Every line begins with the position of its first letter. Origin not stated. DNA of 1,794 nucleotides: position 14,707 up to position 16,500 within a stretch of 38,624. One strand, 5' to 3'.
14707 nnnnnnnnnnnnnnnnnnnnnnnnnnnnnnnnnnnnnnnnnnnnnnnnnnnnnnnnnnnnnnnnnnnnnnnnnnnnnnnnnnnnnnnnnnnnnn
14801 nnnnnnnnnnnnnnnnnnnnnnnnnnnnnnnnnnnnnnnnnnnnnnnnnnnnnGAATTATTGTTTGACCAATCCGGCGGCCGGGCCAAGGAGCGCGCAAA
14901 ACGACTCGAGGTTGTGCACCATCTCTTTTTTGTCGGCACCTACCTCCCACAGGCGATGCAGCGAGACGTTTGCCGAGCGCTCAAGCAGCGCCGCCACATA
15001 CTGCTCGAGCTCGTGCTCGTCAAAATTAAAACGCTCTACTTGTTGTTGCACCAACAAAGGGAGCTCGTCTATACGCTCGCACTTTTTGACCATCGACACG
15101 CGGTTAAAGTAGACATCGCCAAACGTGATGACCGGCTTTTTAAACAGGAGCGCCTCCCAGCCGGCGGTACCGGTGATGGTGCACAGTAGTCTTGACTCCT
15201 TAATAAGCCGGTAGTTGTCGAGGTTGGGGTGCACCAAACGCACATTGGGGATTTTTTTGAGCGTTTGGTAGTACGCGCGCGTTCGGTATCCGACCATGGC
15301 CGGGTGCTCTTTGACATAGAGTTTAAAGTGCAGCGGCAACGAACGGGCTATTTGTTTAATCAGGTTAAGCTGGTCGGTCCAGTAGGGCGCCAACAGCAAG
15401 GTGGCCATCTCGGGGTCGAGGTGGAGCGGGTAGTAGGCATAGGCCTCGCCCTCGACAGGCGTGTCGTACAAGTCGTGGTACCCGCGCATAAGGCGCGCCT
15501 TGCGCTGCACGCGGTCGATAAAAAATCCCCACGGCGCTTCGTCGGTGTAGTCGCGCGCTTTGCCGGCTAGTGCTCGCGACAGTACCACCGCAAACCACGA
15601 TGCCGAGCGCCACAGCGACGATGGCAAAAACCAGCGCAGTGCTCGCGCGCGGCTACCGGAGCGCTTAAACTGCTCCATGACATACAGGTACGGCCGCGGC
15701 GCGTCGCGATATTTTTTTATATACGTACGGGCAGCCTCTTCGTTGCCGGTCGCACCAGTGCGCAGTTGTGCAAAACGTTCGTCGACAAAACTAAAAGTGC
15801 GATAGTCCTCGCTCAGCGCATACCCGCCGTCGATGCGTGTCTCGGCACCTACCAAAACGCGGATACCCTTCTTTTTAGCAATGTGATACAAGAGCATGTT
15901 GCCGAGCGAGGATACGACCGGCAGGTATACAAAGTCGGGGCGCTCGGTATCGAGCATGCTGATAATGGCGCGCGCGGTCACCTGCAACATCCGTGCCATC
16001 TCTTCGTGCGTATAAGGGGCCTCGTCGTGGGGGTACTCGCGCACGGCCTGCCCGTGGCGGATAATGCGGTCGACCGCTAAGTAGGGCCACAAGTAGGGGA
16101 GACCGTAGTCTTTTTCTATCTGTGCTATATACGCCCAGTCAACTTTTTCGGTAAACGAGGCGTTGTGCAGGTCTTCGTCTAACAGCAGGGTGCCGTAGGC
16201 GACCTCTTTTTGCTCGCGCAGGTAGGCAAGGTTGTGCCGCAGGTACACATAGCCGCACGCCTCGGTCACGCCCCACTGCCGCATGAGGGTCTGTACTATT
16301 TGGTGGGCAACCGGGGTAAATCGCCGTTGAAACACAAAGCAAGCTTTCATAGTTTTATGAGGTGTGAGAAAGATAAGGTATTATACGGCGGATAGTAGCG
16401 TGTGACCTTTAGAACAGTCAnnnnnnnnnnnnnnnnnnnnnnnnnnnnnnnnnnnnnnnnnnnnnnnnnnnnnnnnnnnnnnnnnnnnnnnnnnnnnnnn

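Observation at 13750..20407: MsbA/PglK-type ABC exporter flanked by two divergent KpsC/KpsS-like paralogs, next to a nonulosonic-acid rather than a Kdo pathway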

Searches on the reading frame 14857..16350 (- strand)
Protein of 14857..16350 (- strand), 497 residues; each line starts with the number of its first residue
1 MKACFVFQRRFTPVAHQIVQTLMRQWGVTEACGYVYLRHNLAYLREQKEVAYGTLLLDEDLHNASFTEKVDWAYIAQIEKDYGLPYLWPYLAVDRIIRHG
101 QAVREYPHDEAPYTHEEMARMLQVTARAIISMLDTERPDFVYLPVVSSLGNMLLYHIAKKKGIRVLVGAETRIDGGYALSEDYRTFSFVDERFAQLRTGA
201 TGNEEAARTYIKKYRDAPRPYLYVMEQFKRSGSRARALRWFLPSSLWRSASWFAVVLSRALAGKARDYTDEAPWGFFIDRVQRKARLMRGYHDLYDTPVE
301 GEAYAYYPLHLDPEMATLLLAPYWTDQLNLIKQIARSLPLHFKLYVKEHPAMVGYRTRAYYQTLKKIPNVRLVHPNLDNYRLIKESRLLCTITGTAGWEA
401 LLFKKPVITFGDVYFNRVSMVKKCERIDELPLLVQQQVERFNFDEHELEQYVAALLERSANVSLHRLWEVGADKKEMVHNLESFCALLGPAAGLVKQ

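Call 3: search_protein_families(library=pfam, proteins=[window:14857-16350:-], max_evalue=0.01)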
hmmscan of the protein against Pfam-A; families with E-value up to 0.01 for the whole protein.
window:14857-16350:- (497 aa): 1 family
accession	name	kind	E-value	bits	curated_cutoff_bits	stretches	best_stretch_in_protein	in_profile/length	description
PF05159.20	Capsule_synth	-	3.4e-09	37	20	1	328-416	174-267/310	Capsule polysaccharide biosynthesis protein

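Call 8: search_protein_families(library=ncbifam, proteins=[window:14857-16350:-], max_evalue=0.01)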
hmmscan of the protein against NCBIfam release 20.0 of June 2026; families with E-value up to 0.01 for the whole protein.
window:14857-16350:- (497 aa): 1 family
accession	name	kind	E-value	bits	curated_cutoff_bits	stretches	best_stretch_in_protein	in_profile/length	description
NF046086.1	BFO_1060_trans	domain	3.6e-07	29.7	200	1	341-428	220-309/365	BFO_1060 family glycosyltransferase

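Call 10: search_solved_structures(query=window:14857-16350:-, max_evalue=10, show_alignments=2)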
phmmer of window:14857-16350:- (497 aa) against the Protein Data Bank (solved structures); distinct sequences matched with E-value up to 10: 5.
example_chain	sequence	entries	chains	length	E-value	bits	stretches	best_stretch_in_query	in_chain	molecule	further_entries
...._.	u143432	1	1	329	4e-05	26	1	342-416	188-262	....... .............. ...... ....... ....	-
8fux_A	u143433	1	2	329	4.1e-05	26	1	342-416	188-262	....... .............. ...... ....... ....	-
6mgc_A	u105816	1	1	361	4.8e-05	25.7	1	342-416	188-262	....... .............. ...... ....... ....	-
6mgb_A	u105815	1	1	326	0.00058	22.2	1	343-426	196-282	Capsular polysaccharide export system protein KpsC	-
6mgd_A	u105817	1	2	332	0.0016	20.7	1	309-415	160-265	Capsular polysaccharide export system protein KpsC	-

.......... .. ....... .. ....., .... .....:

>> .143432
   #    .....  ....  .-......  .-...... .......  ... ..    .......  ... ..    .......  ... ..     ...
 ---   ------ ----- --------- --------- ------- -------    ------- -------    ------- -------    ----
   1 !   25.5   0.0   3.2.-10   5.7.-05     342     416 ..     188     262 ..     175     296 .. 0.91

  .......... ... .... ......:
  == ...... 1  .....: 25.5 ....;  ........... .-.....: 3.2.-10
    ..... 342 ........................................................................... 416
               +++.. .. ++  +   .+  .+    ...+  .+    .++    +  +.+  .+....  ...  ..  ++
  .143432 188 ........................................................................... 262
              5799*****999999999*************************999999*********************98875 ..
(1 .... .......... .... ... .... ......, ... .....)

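Call 13: find_homologous_proteins(query=window:14857-16350:-, max_evalue=0.00001)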
Query window:14857-16350:- (497 aa): 809 proteins with E <= 0.00001 among 8000 candidates; the best 120 are listed.
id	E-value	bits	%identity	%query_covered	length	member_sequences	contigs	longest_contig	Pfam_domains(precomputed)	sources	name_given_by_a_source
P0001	0.0e+0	1095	100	96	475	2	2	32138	PF05159.21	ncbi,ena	-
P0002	3.1e-197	675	59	98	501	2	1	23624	PF05159.21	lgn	-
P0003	2.0e-194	665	58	98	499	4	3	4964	PF05159.21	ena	-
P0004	9.9e-194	663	58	98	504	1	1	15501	PF05159.21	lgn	-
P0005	6.1e-193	660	57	98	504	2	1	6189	PF05159.21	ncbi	-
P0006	7.4e-193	660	59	98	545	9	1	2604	PF05159.21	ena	-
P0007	1.6e-192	659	59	98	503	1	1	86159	PF05159.21,PF02350.26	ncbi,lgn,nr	ncbi:MAG: hypothetical protein Q7S75_03160 [bacterium]|nr:hypothetical protein [bacterium]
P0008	9.1e-192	657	58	100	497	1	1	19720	PF05159.21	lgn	-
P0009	3.9e-188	645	57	98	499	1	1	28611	PF05159.21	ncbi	-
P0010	4.2e-188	644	57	98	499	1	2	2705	PF05159.21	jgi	jgi:hypothetical protein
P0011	4.7e-188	644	56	98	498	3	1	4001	PF05159.21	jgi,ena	-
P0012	1.2e-187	643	56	98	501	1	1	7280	PF05159.21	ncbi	-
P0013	4.9e-186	638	57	98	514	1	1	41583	PF05159.21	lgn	-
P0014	1.3e-185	636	55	98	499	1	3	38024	PF05159.21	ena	-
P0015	1.3e-185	636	55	99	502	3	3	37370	PF05159.21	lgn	-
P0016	3.4e-184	632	56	96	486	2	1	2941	PF05159.21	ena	-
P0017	8.8e-183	627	56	98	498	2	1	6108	PF05159.21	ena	-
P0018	5.3e-182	624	56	99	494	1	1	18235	PF05159.21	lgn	-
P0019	4.0e-181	621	54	98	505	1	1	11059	PF05159.21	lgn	-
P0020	8.7e-181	620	56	95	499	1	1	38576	PF05159.21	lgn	-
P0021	2.1e-177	609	54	98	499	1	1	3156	PF05159.21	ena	-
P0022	3.0e-176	605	53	98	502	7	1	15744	PF05159.21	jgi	jgi:hypothetical protein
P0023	9.2e-171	587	54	99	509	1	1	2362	PF05159.21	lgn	-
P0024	1.3e-170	587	53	99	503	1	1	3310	PF05159.21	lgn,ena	-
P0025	2.5e-163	563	49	95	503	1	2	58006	PF05159.21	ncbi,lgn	-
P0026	3.9e-163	562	48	95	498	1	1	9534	PF05159.21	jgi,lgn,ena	-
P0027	1.9e-161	556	49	98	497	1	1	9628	PF05159.21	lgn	-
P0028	6.1e-160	552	46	98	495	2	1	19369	PF05159.21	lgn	-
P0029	5.4e-159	548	48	96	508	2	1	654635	PF05159.21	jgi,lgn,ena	-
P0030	4.0e-158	546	48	100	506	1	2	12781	PF05159.21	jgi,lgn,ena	-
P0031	1.9e-157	543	49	95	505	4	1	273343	PF05159.21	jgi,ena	-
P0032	2.9e-157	543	48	99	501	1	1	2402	PF05159.21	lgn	-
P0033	4.2e-157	542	48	95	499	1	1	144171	PF05159.21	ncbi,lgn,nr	ncbi:MAG: hypothetical protein Q7R92_01310 [bacterium]|nr:hypothetical protein [bacterium]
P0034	5.0e-157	542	48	99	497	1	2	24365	PF05159.21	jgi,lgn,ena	jgi:hypothetical protein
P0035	5.2e-157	542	51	96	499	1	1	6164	PF05159.21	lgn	-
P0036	9.8e-157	541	49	95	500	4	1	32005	PF05159.21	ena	-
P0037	1.4e-156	540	49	94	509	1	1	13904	PF05159.21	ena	-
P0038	2.8e-156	539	49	98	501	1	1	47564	PF05159.21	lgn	-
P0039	5.3e-156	539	46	99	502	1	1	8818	PF05159.21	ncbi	-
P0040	5.9e-156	538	47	99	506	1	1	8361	PF05159.21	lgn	-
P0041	2.3e-155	536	50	99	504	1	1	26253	PF05159.21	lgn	-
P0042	3.0e-155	536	47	99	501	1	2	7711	PF05159.21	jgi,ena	-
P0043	3.1e-155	536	47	99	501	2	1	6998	PF05159.21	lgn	-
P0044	3.6e-155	536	47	95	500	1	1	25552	PF05159.21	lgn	-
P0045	7.3e-155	535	48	99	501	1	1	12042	PF05159.21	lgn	-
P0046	9.9e-155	534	47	98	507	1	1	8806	PF05159.21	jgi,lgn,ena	jgi:hypothetical protein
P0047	1.1e-153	531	46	99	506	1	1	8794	PF05159.21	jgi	jgi:hypothetical protein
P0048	1.2e-153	531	48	98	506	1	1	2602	PF05159.21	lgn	-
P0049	1.9e-153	530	47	94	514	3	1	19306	PF05159.21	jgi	jgi:hypothetical protein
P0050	3.4e-153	529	48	95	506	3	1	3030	PF05159.21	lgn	-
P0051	6.1e-152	525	47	95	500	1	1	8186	PF05159.21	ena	-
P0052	7.0e-151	522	48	95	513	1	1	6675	PF05159.21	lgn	-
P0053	1.5e-150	521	48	100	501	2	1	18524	PF05159.21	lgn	-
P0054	3.7e-150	519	47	99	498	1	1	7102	PF05159.21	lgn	-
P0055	4.0e-150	519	48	99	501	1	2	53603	PF05159.21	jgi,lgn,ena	-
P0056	9.7e-150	518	47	95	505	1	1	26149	PF05159.21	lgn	-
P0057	1.6e-149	517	48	96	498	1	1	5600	PF05159.21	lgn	-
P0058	4.7e-148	512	44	100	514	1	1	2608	PF05159.21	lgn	-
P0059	3.4e-147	510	42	99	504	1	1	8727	PF05159.21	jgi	-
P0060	1.2e-146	508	47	94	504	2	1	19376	PF05159.21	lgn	-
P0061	1.2e-146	508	44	99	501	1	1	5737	PF05159.21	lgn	-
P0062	4.9e-146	506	43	99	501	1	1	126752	PF05159.21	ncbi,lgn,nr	ncbi:MAG: hypothetical protein Q8O93_03560 [bacterium]|nr:hypothetical protein [bacterium]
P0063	4.0e-145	503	46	100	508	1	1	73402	PF05159.21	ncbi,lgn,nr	ncbi:MAG: hypothetical protein Q7R85_01860 [bacterium]|nr:hypothetical protein [bacterium]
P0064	6.3e-145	502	47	95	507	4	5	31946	PF05159.21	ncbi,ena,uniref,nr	ncbi:MAG: hypothetical protein A3B04_00735 [Candidatus Portnoybacteria bacterium RIFCSPLOWO2_02_FULL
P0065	1.1e-144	501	47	100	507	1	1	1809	PF05159.21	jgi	jgi:hypothetical protein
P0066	2.4e-144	500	47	97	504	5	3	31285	PF05159.21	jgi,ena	-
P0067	4.0e-143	496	46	94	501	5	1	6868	PF05159.21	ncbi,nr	ncbi:MAG: hypothetical protein HYT82_01285 [Candidatus Harrisonbacteria bacterium]|nr:hypothetical p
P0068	8.3e-143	495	45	98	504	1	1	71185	PF05159.21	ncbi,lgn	-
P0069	8.7e-143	495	45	100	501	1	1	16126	PF05159.21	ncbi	-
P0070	1.0e-142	495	45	96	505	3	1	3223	PF05159.21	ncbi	-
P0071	1.5e-142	494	46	97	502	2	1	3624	PF05159.21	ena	-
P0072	1.9e-142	494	44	97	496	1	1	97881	PF05159.21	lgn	-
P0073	2.1e-142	494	47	97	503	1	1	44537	PF05159.21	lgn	-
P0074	5.3e-142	492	44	100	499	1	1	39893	PF05159.21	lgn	-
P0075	6.9e-142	492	47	99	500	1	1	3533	PF05159.21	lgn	-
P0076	1.2e-141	491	45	97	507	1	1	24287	PF05159.21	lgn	-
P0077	3.0e-141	490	43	96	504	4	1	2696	PF05159.21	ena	-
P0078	3.3e-141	490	46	98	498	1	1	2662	PF05159.21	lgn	-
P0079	4.8e-141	489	43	100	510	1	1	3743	PF05159.21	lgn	-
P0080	1.2e-140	488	48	98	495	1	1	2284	PF05159.21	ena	-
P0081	2.1e-140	487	46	94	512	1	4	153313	PF05159.21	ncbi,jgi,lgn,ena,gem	-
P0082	6.9e-140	485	43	99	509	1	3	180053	PF05159.21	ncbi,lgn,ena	ncbi:MAG: hypothetical protein AAB474_00595 [Patescibacteria group bacterium]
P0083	8.1e-140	485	47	90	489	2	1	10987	PF05159.21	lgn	-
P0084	1.4e-139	484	47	99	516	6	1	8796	PF05159.21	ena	-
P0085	1.8e-139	484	46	99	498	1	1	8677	PF05159.21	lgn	-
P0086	2.4e-139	484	46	100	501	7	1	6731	PF05159.21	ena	-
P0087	2.6e-139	483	44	98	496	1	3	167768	PF05159.21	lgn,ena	-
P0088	3.2e-139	483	44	100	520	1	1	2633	PF05159.21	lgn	-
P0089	3.2e-139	483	45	96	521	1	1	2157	PF05159.21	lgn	-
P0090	5.8e-139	482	45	100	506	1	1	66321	PF05159.21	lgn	-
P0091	1.0e-138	482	46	99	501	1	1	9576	PF05159.21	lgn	-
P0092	1.6e-138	481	42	99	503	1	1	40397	PF05159.21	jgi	jgi:hypothetical protein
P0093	1.6e-138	481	43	99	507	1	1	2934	PF05159.21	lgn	-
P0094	2.0e-138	481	44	98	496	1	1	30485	PF05159.21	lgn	-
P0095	2.3e-138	480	44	99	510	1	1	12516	PF05159.21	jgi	jgi:hypothetical protein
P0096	2.5e-138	480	45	100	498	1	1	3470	PF05159.21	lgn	-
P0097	3.1e-138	480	44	100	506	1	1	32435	PF05159.21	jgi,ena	-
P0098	3.7e-138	480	44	98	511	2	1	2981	PF05159.21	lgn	-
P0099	4.0e-138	480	47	94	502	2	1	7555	PF05159.21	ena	-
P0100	4.3e-138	479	43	96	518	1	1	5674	PF05159.21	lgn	-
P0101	7.0e-138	479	44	100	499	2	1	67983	PF05159.21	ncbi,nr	ncbi:MAG: hypothetical protein HZC14_00205 [Candidatus Niyogibacteria bacterium]|nr:hypothetical pro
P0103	8.0e-138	479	46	100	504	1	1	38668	PF05159.21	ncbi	ncbi:MAG: hypothetical protein V1745_00790 [Patescibacteria group bacterium]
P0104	8.4e-138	479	44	96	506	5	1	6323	PF05159.21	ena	-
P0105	1.1e-137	478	46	96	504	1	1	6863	PF05159.21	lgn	-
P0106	1.1e-137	478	43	99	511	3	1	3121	PF05159.21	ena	-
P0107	1.2e-137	478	44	98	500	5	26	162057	PF05159.21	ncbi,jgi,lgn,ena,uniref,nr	ncbi:MAG: hypothetical protein UW81_C0004G0016 [Candidatus Giovannonibacteria bacterium GW2011_GWC2_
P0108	1.2e-137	478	44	96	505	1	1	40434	PF05159.21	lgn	-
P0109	1.3e-137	478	45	98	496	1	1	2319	PF05159.21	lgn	-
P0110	1.6e-137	478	45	98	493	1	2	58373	PF05159.21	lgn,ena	-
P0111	2.1e-137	477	45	96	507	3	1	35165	PF05159.21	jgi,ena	-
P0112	2.2e-137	477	44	100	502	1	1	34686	PF05159.21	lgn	-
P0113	2.2e-137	477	44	96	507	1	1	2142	PF05159.21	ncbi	-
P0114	2.2e-137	477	45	97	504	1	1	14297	PF05159.21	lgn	-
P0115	2.2e-137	477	45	96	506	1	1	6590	PF05159.21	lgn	-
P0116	2.3e-137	477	45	99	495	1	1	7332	PF05159.21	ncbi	-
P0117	5.3e-137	476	46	99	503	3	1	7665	PF05159.21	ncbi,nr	ncbi:hypothetical protein HYT05_03235 [Candidatus Kaiserbacteria bacterium]|nr:hypothetical protein 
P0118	5.5e-137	476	44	100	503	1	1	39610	PF05159.21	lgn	-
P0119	8.5e-137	475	46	99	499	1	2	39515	PF05159.21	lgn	-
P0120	1.2e-136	475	44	100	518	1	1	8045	PF05159.21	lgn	-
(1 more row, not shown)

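Call 15: find_related_loci(query=window:14857-16350:-, collection=genome_contigs, flank=10000)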
Query window:14857-16350:- (497 aa) in genome_contigs; peptide patterns used: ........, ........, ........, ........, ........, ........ (x = any residue, [..] = any of these).
57 stretches matched a pattern; 37 encode a relative of the query (tblastn E <= 1e-3); 37 distinct loci.
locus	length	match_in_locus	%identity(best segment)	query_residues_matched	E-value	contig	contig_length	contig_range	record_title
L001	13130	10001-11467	59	1-488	0e+0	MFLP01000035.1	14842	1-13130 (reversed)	MAG: Candidatus Kaiserbacteria bacterium RIFCSPHIGHO2_12_FULL_53_13 rifcsphigho2_12_scaffold_6482, whole genome shotgun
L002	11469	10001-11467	56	1-485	0e+0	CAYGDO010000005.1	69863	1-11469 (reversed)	MAG TPA_asm: uncultured Candidatus Saccharibacteria bacterium isolate ERP113451_co1_61 genome assembly, contig: NODE_244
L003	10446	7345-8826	55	1-489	0e+0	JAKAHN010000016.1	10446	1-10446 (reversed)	MAG: bacterium isolate WY3.bin111 NODE_11924_length_10446_cov_1.288206, whole genome shotgun sequence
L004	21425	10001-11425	49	1-473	3e-163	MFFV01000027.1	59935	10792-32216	MAG: Candidatus Falkowbacteria bacterium RIFCSPLOWO2_02_FULL_45_15 rifcsplowo2_02_scaffold_3449, whole genome shotgun se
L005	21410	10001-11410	47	1-468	5e-152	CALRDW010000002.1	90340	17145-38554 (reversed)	MAG: Candidatus Magasanikbacteria bacterium isolate Mag-100m-18 genome assembly, contig: Mag-100m-c23, whole genome shot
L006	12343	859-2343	45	1-486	1e-148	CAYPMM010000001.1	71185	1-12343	MAG TPA_asm: uncultured Candidatus Saccharibacteria bacterium isolate binchicken_co38_445 genome assembly, contig: NODE_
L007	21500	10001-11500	43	1-494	4e-146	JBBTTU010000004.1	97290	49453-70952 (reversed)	MAG: Patescibacteria group bacterium isolate H51-bin151_1 H51_bin151_1_000000000004, whole genome shotgun sequence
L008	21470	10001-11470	44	1-487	2e-144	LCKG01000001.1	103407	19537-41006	MAG: Parcubacteria group bacterium GW2011_GWC1_45_13 UW93_C0001, whole genome shotgun sequence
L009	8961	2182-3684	43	1-497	7e-142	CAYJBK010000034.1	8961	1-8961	MAG TPA_asm: uncultured Candidatus Saccharibacteria bacterium isolate ERP119705_co9_194 genome assembly, contig: NODE_11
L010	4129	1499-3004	46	1-497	2e-143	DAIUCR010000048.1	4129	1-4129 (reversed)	MAG TPA_asm: Patescibacteria group bacterium isolate CTOTU11756 NODE_7707_length_4129_cov_9.203486, whole genome shotgun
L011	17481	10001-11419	44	1-470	2e-138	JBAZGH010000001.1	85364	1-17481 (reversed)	MAG: Patescibacteria group bacterium isolate SO_2017_LW3_40 NODE_542_length_85364_cov_1.427420_LW162_2017, whole genome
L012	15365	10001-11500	42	1-494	8e-138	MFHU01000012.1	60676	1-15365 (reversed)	MAG: Candidatus Giovannonibacteria bacterium RIFCSPHIGHO2_12_FULL_44_22 rifcsphigho2_12_scaffold_481, whole genome shotg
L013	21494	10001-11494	40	1-494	1e-136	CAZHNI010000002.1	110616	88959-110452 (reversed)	MAG TPA_asm: uncultured Gammaproteobacteria bacterium isolate SRP257259_co1_325 genome assembly, contig: NODE_143_length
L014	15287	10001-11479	44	1-489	2e-129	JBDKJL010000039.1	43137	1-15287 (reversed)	MAG: Candidatus Parcubacteria bacterium isolate guil_2019_sw_WHONDRS-S19S_0049_B_bin.21 scaffold_50507, whole genome sho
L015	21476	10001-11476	42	1-486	7e-124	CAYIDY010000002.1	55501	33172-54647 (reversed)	MAG TPA_asm: uncultured Candidatus Saccharibacteria bacterium isolate ERP119705_co18_676 genome assembly, contig: NODE_4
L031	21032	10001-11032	25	113-467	1e-31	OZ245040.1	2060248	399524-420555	MAG: Nitrosopumilus sp. isolate aa22790b-0d10-49fa-8547-5ba004503ecc genome assembly, chromosome: 1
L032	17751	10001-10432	41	284-430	1e-30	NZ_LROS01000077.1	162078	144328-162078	Clostridium ragsdalei P11 CLRAG_contig000077, whole genome shotgun sequence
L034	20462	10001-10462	38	288-439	2e-33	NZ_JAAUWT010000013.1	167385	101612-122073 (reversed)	Vibrio sp. S9_S30 contig00013, whole genome shotgun sequence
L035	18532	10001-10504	31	298-446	1e-23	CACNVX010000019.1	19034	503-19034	MAG: uncultured Pelagibacteraceae bacterium isolate AH-287-E09 genome assembly, contig: AH-287-E09_NODE_19, whole genome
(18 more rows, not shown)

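Call 32: predict_structure(alignment_id=A1)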
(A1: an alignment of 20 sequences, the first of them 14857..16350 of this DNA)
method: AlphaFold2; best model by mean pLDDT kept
length: 497 residues; sequences in the alignment: 20
mean_pLDDT: 85.8   pTM: 0.87
mean pLDDT of the five models: 85.8, 84.7, 84.1, 83.2, 82.6
residues with pLDDT >= 90: 238; 70-90: 207; 50-70: 52; < 50: 0
segments of 3 or more residues with pLDDT < 50: none
pLDDT, mean of each block of 10 residues (from residue 1): 89 90 94 91 91 91 87 90 69 58 62 79 93 97 82 91 93 85 91 94 92 90 70 74 80 79 63 74 78 88 93 70 78 96 93 82 94 89 95 88 95 91 92 95 95 94 78 82 93 91
secondary structure, 60 per line:
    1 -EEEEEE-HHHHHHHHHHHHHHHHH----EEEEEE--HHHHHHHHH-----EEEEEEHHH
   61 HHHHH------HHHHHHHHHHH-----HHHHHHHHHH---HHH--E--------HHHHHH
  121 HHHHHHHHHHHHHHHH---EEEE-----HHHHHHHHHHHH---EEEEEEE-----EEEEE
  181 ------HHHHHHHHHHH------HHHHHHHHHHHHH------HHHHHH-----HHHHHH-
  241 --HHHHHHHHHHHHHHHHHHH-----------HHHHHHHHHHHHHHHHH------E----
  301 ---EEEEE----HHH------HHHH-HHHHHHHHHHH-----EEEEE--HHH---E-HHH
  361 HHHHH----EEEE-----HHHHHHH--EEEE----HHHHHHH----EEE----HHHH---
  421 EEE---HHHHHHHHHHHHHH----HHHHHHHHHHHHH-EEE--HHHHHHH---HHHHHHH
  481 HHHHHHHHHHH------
elements in order: E2-7 H9-25 E30-35 H38-46 E52-57 H58-65 H72-82 H88-97 H115-136 E140-143 H149-160 E164-170 E176-180 H187-197 H204-216 H223-228 H234-239 H243-261 H273-289 E304-308 H322-325 H327-337 E343-347 H358-365 E370-373 H379-385 E388-391 H396-402 E407-409 H414-417 E421-423 H427-440 H445-457 E459-461 H464-470 H474-491
